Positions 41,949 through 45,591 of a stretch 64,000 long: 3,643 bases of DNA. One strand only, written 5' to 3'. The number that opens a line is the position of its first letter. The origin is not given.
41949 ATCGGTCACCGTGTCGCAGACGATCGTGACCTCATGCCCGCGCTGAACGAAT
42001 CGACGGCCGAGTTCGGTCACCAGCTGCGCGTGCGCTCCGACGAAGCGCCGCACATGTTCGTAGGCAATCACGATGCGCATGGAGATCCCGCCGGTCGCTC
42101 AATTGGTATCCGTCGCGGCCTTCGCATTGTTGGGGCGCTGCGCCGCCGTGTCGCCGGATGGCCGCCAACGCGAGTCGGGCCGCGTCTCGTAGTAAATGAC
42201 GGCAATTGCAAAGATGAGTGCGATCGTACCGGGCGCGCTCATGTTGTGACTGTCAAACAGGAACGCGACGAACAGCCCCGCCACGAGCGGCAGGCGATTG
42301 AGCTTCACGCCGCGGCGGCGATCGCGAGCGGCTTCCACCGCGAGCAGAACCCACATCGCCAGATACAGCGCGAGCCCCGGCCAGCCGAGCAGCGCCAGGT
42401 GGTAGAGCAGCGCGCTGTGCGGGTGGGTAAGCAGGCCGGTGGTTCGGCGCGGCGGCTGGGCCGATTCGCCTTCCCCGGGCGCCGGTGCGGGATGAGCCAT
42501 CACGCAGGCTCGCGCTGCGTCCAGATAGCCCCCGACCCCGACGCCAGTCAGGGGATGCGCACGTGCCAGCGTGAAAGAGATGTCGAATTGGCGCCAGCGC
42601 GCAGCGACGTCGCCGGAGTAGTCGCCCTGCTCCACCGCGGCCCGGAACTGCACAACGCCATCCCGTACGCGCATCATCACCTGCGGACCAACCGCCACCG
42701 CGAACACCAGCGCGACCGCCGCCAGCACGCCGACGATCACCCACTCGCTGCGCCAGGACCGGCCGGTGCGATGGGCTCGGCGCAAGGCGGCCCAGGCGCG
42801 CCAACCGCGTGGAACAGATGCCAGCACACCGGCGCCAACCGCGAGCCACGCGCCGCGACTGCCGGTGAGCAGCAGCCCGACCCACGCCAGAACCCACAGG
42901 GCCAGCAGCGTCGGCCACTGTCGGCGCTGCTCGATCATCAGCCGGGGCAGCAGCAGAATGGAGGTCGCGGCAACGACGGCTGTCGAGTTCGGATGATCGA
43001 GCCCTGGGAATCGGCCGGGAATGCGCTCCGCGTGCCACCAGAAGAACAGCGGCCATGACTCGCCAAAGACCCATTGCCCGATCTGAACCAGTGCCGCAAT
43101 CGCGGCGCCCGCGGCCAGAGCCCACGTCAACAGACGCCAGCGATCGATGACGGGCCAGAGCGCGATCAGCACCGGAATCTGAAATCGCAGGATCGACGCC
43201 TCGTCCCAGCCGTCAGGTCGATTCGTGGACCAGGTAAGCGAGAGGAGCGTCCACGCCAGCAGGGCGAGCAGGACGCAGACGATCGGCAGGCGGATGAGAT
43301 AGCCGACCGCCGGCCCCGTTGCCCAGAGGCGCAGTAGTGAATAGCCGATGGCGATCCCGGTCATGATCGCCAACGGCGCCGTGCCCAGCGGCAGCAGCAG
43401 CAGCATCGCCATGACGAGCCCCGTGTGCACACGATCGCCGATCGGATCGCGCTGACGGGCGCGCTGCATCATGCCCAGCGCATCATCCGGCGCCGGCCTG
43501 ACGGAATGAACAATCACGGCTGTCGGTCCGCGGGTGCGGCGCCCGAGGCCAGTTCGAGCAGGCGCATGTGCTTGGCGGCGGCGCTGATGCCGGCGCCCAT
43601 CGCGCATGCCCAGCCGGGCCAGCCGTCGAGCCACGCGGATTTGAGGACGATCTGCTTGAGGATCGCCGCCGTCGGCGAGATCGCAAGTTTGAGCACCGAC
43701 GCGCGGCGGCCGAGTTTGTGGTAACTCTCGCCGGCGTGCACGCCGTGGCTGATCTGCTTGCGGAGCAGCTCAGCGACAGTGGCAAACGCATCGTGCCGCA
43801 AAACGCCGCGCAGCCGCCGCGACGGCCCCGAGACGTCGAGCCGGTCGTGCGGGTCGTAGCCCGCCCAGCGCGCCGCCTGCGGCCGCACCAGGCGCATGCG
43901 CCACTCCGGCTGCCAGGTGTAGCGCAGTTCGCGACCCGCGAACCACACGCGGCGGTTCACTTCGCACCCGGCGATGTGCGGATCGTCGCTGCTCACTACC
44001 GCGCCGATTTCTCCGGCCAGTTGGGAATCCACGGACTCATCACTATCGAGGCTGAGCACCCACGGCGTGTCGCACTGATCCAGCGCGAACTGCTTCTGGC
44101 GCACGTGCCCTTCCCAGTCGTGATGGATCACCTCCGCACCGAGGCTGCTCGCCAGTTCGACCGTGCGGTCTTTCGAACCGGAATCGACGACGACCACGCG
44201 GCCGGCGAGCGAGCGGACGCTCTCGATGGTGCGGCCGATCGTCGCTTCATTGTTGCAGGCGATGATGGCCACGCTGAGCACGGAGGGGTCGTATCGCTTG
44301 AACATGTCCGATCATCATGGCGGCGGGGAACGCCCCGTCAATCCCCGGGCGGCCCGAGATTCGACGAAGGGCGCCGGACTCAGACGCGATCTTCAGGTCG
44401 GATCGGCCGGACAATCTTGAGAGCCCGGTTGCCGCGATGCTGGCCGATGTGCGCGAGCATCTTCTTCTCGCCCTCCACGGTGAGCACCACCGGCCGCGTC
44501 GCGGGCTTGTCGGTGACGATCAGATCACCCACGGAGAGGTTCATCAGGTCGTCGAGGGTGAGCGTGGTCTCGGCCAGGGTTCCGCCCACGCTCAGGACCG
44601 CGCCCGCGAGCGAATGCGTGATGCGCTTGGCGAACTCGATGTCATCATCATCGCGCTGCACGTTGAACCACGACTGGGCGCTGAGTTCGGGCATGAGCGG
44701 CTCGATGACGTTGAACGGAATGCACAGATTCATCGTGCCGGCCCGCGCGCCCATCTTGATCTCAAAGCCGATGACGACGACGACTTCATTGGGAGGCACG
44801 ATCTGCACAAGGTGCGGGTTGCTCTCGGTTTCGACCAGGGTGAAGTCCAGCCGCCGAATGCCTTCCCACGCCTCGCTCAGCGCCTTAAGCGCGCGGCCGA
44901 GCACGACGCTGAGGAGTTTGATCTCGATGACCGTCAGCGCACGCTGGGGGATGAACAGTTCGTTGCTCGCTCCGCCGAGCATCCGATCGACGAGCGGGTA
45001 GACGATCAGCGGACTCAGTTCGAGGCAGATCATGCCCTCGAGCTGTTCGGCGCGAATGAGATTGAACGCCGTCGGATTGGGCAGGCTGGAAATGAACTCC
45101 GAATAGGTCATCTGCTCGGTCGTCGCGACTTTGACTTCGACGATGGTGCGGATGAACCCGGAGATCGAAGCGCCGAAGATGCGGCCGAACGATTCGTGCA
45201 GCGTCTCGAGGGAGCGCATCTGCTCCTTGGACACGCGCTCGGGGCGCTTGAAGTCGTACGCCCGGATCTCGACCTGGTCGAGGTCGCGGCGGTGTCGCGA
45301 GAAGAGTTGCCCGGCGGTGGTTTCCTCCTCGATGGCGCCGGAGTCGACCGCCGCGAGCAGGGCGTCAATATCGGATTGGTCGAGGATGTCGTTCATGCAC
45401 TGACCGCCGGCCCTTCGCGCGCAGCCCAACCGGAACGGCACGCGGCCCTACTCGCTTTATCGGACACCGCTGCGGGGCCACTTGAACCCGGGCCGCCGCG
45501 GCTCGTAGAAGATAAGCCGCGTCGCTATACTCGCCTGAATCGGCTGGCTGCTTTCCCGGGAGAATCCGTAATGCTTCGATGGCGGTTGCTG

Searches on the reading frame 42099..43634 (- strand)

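Call 53: search_protein_families(library=pfam, proteins=[window:42099-43634:-], max_evalue=0.00001)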
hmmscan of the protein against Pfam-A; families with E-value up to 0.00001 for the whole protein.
window:42099-43634:- (511 aa): 1 family
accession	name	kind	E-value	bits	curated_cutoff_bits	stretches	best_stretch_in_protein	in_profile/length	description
PF04932.20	Wzy_C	-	1.7e-17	64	31.7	1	247-425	3-149/149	O-Antigen ligase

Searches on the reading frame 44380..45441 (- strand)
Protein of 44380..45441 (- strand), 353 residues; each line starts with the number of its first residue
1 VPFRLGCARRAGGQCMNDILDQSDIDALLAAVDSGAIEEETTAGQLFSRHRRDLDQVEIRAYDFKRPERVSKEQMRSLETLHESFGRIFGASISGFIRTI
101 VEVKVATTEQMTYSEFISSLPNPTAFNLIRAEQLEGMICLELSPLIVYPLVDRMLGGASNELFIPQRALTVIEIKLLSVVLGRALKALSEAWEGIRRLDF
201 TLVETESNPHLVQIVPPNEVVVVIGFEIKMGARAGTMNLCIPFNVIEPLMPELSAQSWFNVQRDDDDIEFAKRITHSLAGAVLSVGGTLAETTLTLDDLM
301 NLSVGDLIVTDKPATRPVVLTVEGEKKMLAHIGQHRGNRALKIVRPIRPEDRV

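Call 53: search_protein_families(library=pfam, proteins=[window:44380-45441:-], max_evalue=0.00001)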
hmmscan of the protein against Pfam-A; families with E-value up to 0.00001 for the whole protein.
window:44380-45441:- (353 aa): 2 families
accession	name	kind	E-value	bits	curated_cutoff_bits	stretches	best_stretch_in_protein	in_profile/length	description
PF02154.20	FliM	-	6.4e-63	212.6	27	1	62-252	1-191/192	Flagellar motor switch protein FliM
PF01052.25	FliMN_C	-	2.6e-16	59.8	23.8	1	285-347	10-72/73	Type III flagellar switch regulator (C-ring) FliN C-term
